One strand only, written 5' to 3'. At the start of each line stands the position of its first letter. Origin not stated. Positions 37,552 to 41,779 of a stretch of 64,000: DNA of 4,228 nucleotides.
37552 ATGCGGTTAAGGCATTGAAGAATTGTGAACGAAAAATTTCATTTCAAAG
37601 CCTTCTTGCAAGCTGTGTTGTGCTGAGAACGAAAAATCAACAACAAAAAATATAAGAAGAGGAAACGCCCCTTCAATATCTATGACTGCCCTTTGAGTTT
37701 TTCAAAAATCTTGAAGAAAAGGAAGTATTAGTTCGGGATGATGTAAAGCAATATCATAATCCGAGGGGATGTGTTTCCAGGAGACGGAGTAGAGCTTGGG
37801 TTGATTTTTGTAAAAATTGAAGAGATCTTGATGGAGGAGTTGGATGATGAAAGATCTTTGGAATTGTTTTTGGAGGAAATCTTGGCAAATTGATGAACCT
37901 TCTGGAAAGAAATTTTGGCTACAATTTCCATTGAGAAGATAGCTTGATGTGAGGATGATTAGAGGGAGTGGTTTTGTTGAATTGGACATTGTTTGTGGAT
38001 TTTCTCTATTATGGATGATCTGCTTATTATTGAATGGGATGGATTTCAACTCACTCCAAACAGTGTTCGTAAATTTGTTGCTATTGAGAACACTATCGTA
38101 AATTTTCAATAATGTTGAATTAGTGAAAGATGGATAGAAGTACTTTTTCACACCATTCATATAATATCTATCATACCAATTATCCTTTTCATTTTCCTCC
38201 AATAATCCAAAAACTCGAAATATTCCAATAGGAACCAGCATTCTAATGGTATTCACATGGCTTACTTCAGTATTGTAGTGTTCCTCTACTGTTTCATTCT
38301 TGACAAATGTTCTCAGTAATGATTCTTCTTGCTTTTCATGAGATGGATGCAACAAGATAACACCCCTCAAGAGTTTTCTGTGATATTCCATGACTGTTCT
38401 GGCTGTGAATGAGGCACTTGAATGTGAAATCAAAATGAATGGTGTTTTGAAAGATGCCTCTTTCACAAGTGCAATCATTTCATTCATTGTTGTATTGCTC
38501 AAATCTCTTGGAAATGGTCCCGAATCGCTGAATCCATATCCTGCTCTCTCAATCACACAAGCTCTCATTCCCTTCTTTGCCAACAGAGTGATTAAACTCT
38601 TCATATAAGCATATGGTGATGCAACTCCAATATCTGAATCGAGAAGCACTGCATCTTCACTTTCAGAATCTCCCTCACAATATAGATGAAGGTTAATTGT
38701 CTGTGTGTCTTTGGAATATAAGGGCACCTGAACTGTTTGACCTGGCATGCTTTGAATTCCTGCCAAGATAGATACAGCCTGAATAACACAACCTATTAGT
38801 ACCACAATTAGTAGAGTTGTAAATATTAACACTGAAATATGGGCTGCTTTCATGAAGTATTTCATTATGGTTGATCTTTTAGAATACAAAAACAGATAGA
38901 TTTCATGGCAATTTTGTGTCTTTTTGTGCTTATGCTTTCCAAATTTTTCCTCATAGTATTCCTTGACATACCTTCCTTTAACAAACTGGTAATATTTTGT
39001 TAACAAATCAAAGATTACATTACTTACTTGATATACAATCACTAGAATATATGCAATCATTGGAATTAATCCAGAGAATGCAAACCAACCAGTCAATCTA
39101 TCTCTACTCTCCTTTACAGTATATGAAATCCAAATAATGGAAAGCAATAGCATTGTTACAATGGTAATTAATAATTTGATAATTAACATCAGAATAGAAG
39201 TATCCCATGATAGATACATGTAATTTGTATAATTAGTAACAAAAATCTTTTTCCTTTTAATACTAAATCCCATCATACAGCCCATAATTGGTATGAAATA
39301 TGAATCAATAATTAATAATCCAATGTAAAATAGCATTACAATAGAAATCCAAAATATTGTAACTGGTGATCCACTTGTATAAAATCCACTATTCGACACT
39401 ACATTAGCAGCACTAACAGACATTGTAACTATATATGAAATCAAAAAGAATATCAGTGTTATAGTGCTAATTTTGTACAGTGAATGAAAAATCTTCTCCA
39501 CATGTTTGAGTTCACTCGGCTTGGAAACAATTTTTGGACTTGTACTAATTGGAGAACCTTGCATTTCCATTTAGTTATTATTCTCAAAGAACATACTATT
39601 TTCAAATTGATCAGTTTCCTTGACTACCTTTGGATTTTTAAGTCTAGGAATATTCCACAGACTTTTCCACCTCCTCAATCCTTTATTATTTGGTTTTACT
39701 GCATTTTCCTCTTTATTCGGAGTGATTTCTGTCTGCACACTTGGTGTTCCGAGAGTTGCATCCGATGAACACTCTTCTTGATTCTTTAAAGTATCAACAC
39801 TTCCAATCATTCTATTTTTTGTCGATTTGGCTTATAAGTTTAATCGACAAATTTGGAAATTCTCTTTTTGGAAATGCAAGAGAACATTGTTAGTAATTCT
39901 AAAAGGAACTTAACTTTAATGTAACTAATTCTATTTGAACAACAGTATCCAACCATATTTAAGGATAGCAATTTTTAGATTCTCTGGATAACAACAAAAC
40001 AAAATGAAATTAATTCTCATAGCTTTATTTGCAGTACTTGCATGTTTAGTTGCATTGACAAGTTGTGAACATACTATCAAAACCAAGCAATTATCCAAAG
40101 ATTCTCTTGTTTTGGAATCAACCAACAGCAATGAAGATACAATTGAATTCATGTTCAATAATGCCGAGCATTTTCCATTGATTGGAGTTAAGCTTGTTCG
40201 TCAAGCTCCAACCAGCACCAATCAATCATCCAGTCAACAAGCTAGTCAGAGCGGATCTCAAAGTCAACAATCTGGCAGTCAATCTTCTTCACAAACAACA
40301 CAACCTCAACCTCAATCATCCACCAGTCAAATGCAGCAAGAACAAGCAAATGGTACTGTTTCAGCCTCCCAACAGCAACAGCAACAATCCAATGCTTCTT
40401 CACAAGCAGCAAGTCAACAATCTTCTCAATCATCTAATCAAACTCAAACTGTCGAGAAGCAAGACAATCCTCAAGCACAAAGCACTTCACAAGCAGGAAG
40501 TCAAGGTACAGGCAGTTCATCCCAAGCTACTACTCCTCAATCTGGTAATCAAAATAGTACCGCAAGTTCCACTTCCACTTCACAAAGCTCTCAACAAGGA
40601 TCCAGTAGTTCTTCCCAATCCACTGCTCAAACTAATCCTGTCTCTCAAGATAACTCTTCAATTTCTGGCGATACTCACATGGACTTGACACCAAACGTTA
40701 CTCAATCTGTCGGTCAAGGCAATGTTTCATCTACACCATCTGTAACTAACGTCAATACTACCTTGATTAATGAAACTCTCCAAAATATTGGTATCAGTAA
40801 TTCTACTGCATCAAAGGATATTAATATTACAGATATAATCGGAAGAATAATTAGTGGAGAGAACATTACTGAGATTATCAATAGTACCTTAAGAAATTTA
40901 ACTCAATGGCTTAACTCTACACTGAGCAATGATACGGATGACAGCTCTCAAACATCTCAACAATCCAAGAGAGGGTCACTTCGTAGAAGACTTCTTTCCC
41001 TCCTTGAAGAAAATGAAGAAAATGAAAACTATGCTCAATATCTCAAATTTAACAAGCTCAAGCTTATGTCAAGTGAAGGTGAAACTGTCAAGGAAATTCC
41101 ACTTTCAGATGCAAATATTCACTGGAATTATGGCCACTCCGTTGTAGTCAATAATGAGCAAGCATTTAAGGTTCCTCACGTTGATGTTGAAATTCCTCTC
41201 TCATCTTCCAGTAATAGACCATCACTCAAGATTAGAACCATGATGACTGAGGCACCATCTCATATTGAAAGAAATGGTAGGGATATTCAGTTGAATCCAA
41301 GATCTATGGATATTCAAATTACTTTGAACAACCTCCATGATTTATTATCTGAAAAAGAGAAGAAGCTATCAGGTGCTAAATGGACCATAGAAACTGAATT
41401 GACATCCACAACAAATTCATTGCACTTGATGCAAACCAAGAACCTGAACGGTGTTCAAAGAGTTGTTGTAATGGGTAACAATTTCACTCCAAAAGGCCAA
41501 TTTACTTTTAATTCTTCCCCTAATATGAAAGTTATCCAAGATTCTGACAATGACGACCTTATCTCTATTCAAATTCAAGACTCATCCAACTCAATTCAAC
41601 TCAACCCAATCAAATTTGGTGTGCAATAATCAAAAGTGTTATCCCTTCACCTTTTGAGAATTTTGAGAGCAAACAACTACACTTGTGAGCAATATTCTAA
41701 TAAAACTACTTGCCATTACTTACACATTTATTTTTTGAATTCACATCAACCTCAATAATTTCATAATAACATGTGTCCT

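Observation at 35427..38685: Roughly 350-bp tract of 100% identity inside otherwise diverged tandem hydrolase paralogs (gene-conversion signature)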

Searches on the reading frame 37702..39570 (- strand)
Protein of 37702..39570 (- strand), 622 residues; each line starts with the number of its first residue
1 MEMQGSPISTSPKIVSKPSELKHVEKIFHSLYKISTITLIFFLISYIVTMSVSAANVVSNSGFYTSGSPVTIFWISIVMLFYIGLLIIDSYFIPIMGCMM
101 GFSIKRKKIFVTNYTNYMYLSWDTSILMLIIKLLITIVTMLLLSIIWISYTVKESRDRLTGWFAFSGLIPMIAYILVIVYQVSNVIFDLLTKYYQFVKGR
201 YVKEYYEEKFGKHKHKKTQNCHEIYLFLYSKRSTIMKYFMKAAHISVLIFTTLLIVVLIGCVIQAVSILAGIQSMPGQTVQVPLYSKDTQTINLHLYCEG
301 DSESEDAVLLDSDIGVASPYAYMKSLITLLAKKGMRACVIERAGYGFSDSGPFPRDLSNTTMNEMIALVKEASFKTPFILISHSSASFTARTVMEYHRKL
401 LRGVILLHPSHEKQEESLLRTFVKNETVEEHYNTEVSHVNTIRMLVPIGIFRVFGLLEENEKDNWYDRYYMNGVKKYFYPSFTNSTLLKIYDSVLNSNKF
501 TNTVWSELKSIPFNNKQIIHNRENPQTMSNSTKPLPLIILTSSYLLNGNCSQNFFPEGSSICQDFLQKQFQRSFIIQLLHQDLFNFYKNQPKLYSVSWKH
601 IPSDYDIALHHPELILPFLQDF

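Call 6: search_protein_families(library=pfam, proteins=[window:37702-39570:-], max_evalue=1)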
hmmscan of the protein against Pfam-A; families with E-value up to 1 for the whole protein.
window:37702-39570:- (622 aa): 2 families
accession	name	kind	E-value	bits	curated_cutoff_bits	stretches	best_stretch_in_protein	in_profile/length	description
PF00561.26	Abhydrolase_1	-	6.7e-08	32.9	25.8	1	318-474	12-169/245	alpha/beta hydrolase fold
PF12146.15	Hydrolase_4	-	0.0031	17.3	27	1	320-416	17-116/239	Serine aminopeptidase, S33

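Call 7: find_encoding_contigs(protein=window:37702-39570:-, flank=6000, max_places=10)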
Protein window:37702-39570:- (622 aa): no gene with exactly this product is on record in the collection.

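Call 8: find_homologous_proteins(query=window:37702-39570:-, max_evalue=0.001)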
Query window:37702-39570:- (622 aa): 6 proteins with E <= 0.001 among 8000 candidates.
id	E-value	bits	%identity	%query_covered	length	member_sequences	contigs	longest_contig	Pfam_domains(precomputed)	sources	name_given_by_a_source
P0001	2.9e-100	355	37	94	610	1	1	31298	PF00561.27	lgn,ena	-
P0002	2.9e-92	328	36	97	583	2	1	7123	PF00561.27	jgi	-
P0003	5.4e-84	301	37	79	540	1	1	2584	PF00561.27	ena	-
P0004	5.7e-75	271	33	82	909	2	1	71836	PF00561.27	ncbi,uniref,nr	ncbi:hypothetical protein C9374_013066 [Naegleria lovaniensis]|uniref:AB hydrolase-1 domain-containi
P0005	1.0e-70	257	30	82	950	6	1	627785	-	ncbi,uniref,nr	ncbi:hypothetical protein FDP41_006108 [Naegleria fowleri]|uniref:AB hydrolase-1 domain-containing p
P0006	3.9e-9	54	38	19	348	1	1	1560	PF12697.14,PF00561.27,PF00975.27,PF12146.16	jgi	jgi:pimeloyl-ACP methyl ester carboxylesterase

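Call 9: find_encoding_contigs(protein=P0001, flank=10000, max_places=5)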
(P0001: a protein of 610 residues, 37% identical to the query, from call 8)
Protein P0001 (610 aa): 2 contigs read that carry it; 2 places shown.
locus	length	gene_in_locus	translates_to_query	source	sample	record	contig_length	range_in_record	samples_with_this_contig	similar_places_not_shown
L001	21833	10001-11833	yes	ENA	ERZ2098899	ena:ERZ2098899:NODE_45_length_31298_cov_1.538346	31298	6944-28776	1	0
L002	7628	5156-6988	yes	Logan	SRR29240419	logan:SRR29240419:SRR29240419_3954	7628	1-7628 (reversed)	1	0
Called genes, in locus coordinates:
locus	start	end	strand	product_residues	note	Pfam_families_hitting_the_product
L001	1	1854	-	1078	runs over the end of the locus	PF02687:FtsX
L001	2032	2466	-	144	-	-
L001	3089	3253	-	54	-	-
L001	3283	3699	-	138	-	PF04670:Gtr1_RagA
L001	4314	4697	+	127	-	-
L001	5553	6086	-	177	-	PF01849:NAC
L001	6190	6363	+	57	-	-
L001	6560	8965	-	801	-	-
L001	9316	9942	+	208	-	-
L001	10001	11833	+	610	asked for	PF00561:Abhydrolase_1 (weak)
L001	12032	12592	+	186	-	-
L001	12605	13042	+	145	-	-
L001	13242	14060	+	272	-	PF14025:DUF4241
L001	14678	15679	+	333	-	-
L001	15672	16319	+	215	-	PF23106:EGF_Teneurin (faint), PF00008:EGF (faint), PF07974:EGF_2 (weak), PF23301:EGF_PEAR1L (faint)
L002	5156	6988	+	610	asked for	PF00561:Abhydrolase_1 (weak)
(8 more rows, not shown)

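Call 10: find_encoding_contigs(protein=P0004, flank=10000, max_places=5)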
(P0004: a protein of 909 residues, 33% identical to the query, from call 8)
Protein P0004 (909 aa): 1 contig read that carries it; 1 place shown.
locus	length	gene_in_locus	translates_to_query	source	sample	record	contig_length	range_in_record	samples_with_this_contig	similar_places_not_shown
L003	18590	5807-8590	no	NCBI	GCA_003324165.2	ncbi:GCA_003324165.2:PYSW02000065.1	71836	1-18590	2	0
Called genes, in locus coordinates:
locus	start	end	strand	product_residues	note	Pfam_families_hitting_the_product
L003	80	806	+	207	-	PF00883:Peptidase_M17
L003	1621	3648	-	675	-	-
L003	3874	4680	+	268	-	PF00092:VWA, PF13519:VWA_2, PF13768:VWA_3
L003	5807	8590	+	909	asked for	PF00561:Abhydrolase_1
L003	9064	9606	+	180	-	-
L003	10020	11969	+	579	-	PF01490:Aa_trans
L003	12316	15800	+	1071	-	PF00082:Peptidase_S8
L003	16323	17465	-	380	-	-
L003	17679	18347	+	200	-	-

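Call 39: search_protein_representatives(protein=window:37702-39570:-)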
Query: 622 residues. Proteins with E-value up to 0.001 (for the whole library): 2289; up to 1e-10: 92; up to 1e-30: 9. The best 150 are listed.
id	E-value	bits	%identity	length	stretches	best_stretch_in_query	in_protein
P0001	9.4e-101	354.5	40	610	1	17-617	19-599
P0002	9.2e-93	328.1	40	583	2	225-617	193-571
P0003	1.7e-84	300.8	42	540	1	137-617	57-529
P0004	1.8e-75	271.0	37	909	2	114-620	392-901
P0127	3.7e-71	256.8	34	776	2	247-618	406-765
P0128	3.2e-63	230.5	44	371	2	296-517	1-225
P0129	3.1e-43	164.6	29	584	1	35-616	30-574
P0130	2.4e-33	131.9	29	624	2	229-616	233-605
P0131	2.8e-32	128.4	29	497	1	198-616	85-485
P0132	4.3e-23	98.0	26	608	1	246-616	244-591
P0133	8.0e-22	93.9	30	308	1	311-617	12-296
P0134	3.8e-15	71.8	27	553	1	307-619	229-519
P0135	1.3e-14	70.1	28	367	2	286-456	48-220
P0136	7.1e-14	67.6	37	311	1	287-417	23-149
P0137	1.1e-13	67.0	31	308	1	293-548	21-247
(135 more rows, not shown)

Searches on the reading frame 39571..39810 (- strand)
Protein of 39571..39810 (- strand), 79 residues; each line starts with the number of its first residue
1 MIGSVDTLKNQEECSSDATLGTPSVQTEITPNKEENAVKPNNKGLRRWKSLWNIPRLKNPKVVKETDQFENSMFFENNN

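Call 57: find_encoding_contigs(protein=window:39571-39810:-, flank=10000, max_places=10)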
Protein window:39571-39810:- (79 aa): 1 contig read that carries it; 1 place shown.
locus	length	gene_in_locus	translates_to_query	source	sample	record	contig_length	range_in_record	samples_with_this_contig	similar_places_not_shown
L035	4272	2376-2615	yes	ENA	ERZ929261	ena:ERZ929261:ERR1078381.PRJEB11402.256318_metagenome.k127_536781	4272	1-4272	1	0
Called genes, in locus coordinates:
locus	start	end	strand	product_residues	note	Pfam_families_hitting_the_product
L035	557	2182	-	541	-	-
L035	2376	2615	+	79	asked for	-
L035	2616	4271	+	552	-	?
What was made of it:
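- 39571..39810 (-): 79-aa ORF directly upstream of g2, in the same frame and separated from it only by a TAA codon. Its status (upstream ORF or spliced 5' exon) is unresolved. Its protein sequence is identical in the second strain (call 57).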

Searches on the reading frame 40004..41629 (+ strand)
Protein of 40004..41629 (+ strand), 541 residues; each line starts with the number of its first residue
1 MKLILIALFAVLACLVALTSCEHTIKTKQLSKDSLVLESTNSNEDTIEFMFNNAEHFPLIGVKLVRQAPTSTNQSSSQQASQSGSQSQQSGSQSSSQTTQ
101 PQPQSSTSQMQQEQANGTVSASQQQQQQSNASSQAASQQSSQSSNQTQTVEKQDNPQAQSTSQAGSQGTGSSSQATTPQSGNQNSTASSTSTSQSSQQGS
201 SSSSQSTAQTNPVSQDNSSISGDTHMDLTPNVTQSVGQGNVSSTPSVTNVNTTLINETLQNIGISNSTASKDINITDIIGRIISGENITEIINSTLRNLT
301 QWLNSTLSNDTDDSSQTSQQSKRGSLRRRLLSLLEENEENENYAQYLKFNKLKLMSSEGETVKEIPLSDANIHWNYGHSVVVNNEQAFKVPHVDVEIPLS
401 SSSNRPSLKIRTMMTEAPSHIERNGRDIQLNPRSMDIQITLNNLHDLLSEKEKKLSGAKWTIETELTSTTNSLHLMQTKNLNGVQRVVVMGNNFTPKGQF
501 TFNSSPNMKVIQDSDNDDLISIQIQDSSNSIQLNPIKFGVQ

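Call 20: find_encoding_contigs(protein=window:40004-41629:+, flank=10000, max_places=6)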
Protein window:40004-41629:+ (541 aa): no gene with exactly this product is on record in the collection.

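Call 64: search_protein_families(library=pfam, proteins=[window:40004-41629:+], max_evalue=0.001)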
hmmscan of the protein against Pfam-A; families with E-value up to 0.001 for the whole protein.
window:40004-41629:+ (541 aa): 0 families
